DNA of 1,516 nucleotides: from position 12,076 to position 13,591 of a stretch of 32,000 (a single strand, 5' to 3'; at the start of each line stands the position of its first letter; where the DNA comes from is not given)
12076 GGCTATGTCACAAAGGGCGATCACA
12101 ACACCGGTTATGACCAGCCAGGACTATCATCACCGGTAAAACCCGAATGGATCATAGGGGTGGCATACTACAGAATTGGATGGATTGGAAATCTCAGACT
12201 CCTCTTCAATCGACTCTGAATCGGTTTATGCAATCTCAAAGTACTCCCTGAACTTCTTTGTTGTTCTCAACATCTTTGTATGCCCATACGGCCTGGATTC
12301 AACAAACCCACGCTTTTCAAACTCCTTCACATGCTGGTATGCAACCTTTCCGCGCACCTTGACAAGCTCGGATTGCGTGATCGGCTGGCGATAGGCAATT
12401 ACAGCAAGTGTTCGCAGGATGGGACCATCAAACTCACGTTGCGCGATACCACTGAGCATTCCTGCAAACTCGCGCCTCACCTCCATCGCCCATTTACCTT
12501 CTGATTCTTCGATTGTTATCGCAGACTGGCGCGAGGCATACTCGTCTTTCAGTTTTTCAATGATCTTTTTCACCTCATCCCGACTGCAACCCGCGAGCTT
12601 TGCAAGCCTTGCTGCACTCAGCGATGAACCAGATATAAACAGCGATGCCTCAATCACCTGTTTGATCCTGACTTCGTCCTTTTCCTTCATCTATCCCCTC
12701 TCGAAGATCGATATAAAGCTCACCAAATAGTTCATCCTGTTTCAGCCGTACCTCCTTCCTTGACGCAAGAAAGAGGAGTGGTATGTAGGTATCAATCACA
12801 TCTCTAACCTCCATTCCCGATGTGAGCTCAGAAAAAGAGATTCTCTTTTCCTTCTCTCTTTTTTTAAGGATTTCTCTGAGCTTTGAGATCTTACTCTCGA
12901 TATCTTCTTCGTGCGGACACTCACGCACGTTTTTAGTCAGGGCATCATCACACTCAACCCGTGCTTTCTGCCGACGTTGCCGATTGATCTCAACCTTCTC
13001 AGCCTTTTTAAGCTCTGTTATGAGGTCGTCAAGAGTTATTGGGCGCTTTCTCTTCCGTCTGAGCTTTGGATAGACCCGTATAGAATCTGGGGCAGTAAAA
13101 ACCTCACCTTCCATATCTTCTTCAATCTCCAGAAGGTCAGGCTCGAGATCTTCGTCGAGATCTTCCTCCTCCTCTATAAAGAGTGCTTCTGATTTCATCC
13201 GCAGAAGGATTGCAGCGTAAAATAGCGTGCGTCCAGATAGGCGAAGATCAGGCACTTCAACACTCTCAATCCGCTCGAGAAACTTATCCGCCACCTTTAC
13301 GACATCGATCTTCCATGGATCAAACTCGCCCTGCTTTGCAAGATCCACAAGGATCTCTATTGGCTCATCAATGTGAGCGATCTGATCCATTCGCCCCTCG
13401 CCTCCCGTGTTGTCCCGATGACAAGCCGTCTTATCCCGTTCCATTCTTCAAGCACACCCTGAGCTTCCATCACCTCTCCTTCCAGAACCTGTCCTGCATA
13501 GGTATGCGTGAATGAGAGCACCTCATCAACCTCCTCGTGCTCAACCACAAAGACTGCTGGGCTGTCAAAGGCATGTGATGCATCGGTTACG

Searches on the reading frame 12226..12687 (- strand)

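Call 74: search_protein_families(library=pfam, proteins=[window:12226-12687:-], max_evalue=0.00001)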
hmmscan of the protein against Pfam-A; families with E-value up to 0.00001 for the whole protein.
window:12226-12687:- (153 aa): 1 family
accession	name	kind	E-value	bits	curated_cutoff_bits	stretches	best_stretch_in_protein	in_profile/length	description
PF04079.22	SMC_ScpB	-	2.9e-37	128.2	27.4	1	11-152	2-151/160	Segregation and condensation complex subunit ScpB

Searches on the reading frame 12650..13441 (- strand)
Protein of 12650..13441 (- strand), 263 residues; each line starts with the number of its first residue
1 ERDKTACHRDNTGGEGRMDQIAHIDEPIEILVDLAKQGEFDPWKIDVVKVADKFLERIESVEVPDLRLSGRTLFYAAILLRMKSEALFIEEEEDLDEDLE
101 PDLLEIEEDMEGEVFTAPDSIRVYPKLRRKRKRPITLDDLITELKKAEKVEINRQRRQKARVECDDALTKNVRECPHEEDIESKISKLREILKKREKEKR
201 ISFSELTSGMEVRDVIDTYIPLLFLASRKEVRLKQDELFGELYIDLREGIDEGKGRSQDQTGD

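Call 74: search_protein_families(library=pfam, proteins=[window:12650-13441:-], max_evalue=0.00001)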
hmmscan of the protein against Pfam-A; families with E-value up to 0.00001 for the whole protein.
window:12650-13441:- (263 aa): 1 family
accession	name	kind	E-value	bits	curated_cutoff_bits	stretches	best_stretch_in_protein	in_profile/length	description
PF02616.19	SMC_ScpA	-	5.8e-20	72.7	24.6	1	34-245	1-230/232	Segregation and condensation protein ScpA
